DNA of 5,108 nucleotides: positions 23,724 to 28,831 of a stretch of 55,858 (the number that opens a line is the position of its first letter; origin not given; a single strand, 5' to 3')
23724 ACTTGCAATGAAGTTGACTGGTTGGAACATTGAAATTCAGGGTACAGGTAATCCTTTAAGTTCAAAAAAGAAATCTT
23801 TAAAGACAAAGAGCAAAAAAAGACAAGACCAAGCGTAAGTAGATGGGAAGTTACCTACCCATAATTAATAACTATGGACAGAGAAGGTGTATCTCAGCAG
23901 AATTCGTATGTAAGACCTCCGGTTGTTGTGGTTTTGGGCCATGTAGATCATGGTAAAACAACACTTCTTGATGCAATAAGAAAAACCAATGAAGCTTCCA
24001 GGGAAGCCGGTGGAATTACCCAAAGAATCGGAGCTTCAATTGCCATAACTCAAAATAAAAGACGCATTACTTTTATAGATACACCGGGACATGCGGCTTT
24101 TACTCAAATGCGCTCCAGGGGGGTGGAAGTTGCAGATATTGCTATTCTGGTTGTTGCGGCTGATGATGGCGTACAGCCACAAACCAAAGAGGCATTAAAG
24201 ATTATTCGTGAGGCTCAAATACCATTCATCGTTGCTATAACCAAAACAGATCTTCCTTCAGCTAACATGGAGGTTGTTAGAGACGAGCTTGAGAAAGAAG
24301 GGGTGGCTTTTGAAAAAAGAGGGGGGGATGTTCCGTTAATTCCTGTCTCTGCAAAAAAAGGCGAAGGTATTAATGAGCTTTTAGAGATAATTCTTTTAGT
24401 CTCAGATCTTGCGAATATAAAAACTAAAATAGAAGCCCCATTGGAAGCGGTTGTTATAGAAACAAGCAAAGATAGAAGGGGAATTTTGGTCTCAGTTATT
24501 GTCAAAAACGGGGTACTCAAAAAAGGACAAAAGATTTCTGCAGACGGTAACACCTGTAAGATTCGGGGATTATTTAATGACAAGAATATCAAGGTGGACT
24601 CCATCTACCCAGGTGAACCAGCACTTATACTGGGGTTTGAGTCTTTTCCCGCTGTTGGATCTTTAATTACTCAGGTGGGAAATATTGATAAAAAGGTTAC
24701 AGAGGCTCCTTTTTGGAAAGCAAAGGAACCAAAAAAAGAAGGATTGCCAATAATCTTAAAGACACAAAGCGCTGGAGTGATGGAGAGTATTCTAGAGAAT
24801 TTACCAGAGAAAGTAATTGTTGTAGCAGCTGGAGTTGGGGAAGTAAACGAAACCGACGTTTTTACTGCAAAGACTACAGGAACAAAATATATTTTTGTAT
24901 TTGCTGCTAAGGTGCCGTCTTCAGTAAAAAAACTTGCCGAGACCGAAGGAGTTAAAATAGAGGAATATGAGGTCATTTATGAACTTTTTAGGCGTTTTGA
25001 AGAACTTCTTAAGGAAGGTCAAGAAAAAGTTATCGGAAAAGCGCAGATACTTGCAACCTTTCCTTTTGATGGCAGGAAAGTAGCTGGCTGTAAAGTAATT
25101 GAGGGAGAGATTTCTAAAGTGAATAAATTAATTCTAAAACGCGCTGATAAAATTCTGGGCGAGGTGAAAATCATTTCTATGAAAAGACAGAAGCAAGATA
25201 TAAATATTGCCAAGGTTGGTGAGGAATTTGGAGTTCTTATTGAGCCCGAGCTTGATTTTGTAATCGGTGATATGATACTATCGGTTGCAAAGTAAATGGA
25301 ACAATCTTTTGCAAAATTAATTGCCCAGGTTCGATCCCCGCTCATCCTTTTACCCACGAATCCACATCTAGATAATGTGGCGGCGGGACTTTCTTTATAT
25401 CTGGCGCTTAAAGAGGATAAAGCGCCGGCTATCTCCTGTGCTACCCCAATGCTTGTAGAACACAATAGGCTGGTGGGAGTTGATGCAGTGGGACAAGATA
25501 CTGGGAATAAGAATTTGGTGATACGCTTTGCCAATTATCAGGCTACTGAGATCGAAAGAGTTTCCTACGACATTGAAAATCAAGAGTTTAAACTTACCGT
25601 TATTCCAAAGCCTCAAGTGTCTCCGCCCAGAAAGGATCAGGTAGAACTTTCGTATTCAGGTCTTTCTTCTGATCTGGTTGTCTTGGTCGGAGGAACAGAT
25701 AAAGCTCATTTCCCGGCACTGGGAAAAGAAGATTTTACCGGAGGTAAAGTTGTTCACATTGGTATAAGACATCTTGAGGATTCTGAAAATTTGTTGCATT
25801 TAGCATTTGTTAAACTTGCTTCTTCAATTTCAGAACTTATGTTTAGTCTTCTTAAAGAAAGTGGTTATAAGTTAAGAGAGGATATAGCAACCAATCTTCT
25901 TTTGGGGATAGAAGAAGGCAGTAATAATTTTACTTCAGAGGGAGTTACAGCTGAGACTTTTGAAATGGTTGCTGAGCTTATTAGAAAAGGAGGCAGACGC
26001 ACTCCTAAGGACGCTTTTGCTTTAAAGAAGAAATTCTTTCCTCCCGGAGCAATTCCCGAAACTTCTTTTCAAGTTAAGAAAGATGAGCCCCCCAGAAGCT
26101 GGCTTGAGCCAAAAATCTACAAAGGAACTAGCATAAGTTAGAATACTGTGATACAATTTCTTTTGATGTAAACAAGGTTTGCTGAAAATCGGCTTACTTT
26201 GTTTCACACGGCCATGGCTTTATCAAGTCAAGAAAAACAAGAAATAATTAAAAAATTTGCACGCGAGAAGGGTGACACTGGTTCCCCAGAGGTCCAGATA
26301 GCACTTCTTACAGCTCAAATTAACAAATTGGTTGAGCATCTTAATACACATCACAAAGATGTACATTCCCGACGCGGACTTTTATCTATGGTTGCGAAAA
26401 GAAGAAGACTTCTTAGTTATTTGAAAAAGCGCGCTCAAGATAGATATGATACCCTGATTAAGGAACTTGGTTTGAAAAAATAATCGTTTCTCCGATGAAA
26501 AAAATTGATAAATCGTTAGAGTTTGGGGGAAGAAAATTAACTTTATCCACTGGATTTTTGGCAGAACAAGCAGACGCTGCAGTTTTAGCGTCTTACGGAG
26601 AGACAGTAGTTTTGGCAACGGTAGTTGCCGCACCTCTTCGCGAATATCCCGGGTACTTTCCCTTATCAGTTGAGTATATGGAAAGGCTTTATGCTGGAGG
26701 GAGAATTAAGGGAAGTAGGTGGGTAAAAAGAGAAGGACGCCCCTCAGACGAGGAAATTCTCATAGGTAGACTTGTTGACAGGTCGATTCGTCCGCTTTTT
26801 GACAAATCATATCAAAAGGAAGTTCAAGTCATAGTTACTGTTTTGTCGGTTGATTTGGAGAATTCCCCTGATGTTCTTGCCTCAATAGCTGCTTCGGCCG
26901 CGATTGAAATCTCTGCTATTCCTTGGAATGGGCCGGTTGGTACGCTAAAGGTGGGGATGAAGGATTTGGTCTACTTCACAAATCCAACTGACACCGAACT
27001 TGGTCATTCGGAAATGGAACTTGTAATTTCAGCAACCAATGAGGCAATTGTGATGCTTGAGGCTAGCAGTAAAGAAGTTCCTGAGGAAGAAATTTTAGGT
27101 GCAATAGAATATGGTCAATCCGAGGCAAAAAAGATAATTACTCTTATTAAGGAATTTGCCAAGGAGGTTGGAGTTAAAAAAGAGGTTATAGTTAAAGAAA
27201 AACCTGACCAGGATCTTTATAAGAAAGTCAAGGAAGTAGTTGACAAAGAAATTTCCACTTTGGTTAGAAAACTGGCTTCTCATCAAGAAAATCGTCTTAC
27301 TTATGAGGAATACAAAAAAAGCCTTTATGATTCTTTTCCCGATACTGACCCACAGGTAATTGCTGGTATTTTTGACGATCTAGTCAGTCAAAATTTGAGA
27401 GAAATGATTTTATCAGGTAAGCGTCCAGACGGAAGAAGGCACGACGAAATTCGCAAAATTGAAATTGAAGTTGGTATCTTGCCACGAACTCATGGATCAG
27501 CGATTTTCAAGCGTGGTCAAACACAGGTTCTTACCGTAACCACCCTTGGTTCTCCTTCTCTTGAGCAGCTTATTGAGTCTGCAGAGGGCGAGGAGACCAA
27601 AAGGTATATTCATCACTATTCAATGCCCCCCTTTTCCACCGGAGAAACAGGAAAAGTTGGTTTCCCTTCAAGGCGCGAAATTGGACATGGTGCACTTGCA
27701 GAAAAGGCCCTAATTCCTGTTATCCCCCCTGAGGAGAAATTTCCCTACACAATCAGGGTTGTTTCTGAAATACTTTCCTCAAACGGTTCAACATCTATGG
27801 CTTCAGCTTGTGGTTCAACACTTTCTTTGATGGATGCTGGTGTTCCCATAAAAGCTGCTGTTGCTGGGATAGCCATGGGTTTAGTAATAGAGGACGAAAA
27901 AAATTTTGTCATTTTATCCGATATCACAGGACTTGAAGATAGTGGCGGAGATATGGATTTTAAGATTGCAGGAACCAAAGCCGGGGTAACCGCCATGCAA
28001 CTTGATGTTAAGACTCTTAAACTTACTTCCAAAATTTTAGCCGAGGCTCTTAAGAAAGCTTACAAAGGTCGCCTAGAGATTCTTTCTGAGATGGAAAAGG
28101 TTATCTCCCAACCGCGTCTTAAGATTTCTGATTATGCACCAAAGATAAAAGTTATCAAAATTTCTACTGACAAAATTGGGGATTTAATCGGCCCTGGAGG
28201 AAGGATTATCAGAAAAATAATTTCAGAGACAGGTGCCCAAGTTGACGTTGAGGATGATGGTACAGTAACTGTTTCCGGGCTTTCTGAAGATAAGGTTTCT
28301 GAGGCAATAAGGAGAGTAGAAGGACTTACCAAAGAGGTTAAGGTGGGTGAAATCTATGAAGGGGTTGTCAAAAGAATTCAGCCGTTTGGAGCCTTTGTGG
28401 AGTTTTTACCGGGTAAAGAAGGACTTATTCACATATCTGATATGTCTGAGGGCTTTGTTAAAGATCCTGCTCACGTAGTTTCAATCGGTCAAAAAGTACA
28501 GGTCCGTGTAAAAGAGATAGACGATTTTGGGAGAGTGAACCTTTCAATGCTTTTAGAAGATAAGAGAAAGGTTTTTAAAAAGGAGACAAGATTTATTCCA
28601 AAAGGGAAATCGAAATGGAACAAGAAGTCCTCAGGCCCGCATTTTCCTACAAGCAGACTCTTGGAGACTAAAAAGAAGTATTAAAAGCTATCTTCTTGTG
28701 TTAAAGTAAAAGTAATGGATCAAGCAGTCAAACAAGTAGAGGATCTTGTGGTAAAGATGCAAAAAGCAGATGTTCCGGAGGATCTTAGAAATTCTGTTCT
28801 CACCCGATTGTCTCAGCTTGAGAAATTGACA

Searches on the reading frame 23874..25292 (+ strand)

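Call 54: search_protein_families(library=pfam, proteins=[window:23874-25292:+], max_evalue=0.001)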
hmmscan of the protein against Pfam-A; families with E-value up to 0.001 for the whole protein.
window:23874-25292:+ (473 aa): 11 families
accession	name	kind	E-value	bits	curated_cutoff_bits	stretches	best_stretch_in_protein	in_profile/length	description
PF00009.33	GTP_EFTU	-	3.9e-41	141.1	26.5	1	18-174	6-183/188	Elongation factor Tu GTP binding domain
PF11987.13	IF-2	-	3.3e-17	62.9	27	1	277-373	13-114/117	Translation-initiation factor 2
PF01926.29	MMR_HSR1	-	1.8e-11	44.6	21.9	1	18-124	2-113/113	50S ribosome-binding GTPase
PF22042.2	EF-G_D2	-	2.5e-11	43.9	27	1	189-266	1-82/84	Elongation factor G domain 2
PF00071.28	Ras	-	4.4e-06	26.8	21.6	1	18-173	2-156/162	Ras family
PF03193.22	RsgA_GTPase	-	7.6e-06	26.3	30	0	87-171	23-102/174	RsgA GTPase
PF03144.31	GTP_EFTU_D2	-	9.6e-06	26.4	30.3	0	204-250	2-54/73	Elongation factor Tu domain 2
PF09439.16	SRPRB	-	2.1e-05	24.4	25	1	16-142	4-137/178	Signal recognition particle receptor beta subunit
PF02421.24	FeoB_N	-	2.4e-05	24.3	27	1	18-171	3-154/156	Ferrous iron transport protein B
PF10662.15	PduV-EutP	-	8.7e-05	22.8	21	1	18-171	4-139/143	Ethanolamine utilisation - propanediol utilisation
PF00350.29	Dynamin_N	-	0.00036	21.1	27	0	18-52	1-35/168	Dynamin family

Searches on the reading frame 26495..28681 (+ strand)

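Call 54: search_protein_families(library=pfam, proteins=[window:26495-28681:+], max_evalue=0.001)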
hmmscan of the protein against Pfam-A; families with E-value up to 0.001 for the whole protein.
window:26495-28681:+ (729 aa): 7 families
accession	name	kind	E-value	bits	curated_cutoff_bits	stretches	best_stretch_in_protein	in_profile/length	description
PF01138.27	RNase_PH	-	8.1e-56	188.4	25.5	2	318-451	1-130/130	3' exoribonuclease family, domain 1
PF00575.29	S1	-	1.1e-16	61.4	22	1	615-685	2-73/74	S1 RNA binding domain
PF03725.20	RNase_PH_C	-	1.3e-14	54.3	20.8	2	146-209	1-66/67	3' exoribonuclease family, domain 2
PF00013.35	KH_1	-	1.9e-13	50.4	21.5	1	553-609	3-65/66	KH domain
PF23459.1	S1_RRP5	-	3.4e-06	28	27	1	618-676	4-62/72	RRP5 S1 domain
PF03726.19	PNPase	-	8e-05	23.5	24.6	0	241-315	2-81/81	Polyribonucleotide nucleotidyltransferase, RNA binding domain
PF23052.1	KH_N4BP1_2nd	-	0.00079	19.9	27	0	566-616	19-68/120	N4BP1, second type I KH-domain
